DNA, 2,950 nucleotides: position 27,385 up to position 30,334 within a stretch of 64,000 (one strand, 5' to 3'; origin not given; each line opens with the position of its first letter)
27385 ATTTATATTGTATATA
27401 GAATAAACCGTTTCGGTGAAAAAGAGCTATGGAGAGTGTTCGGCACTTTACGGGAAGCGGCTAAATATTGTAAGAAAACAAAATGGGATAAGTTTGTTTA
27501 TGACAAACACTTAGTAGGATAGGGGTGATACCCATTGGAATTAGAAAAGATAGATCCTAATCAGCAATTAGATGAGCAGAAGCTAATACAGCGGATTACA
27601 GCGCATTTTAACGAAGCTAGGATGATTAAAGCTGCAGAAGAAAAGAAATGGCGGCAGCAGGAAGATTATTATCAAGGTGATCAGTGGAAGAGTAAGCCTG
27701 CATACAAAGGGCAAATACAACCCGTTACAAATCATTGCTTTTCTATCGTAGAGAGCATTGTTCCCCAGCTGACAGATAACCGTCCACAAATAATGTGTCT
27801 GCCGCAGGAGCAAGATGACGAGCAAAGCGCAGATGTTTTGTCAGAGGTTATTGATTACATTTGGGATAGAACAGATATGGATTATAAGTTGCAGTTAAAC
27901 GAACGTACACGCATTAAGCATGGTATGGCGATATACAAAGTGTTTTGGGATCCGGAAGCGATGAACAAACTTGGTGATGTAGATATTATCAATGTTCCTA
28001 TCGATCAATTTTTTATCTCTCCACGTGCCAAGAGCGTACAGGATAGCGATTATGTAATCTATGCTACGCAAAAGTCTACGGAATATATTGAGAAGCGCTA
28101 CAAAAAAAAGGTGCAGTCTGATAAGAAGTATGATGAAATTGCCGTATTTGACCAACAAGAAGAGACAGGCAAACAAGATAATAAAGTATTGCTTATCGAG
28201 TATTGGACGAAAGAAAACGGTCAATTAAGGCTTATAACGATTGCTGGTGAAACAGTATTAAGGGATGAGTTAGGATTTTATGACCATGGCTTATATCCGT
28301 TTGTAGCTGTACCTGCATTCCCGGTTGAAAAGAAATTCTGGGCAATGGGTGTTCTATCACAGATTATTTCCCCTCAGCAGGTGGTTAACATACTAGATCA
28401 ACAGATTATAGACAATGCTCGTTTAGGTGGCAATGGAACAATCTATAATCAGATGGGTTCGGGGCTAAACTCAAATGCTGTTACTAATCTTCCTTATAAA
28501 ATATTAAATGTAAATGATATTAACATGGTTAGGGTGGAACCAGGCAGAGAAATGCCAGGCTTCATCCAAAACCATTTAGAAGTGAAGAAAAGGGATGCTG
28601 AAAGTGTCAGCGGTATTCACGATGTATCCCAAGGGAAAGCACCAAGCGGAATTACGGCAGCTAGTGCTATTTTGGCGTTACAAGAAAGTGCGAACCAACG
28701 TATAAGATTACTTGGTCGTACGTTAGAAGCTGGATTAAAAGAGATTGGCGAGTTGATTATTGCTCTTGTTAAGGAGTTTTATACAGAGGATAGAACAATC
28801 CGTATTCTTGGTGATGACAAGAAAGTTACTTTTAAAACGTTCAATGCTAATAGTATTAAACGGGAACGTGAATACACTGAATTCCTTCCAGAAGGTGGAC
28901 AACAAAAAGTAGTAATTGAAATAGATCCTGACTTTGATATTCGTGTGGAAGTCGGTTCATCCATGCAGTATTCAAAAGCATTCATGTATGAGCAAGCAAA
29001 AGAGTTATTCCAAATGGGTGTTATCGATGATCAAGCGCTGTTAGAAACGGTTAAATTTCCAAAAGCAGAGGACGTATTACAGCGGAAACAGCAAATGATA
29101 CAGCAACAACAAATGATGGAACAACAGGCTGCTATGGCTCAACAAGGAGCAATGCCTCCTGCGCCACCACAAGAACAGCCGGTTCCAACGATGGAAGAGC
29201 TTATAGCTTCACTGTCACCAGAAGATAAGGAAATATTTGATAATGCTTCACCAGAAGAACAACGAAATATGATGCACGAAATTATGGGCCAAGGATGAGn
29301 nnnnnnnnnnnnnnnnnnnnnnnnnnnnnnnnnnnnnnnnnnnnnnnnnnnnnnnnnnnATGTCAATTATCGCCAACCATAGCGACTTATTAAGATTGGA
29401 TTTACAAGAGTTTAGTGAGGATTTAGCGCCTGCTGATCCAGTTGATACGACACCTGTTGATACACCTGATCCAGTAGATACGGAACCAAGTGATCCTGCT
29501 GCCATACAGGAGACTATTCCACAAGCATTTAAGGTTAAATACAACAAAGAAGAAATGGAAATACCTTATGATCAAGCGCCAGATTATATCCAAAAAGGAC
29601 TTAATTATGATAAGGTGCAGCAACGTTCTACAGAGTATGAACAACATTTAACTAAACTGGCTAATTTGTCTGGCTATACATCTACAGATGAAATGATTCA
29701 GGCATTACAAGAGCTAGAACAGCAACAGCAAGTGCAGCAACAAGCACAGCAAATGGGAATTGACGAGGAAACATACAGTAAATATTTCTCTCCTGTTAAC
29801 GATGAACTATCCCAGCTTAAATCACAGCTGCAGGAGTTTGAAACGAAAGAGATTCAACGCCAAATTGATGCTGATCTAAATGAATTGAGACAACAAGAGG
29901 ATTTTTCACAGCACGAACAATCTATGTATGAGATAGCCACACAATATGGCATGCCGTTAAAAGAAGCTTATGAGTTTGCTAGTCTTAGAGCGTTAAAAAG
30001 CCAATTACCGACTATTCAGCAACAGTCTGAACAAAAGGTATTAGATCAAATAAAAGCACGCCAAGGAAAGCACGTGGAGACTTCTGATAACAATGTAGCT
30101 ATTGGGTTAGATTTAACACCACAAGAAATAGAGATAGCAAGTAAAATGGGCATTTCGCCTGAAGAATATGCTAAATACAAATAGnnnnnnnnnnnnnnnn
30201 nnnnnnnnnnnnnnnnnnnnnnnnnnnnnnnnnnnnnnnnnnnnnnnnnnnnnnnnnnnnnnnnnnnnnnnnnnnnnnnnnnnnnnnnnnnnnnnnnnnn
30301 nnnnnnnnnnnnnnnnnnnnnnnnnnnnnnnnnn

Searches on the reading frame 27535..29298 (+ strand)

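Call 4: search_protein_families(library=pfam, proteins=[window:27535-29298:+], max_evalue=0.01)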
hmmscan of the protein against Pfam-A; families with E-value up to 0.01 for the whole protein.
window:27535-29298:+ (587 aa): 2 families
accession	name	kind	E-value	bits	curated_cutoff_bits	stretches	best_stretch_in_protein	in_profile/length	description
PF16510.12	P22_portal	-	3.6e-41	141.8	26.1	2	252-558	272-582/594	Phage P22-like portal protein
PF23899.1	SU10_portal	-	6.4e-35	121.1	30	2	148-435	190-497/593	Phage SU10 portal protein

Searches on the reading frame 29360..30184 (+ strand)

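Call 4: search_protein_families(library=pfam, proteins=[window:29360-30184:+], max_evalue=0.01)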
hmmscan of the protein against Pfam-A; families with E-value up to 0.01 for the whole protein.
window:29360-30184:+ (274 aa): 2 families
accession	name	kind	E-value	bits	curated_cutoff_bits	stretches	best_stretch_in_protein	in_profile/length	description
PF10123.14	Mu-like_Pro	-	0.00082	19.4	25.2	1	89-272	147-330/330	Mu-like prophage I protein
PF01527.26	HTH_Tnp_1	-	0.0026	18.4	24.1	0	113-168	13-66/75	Transposase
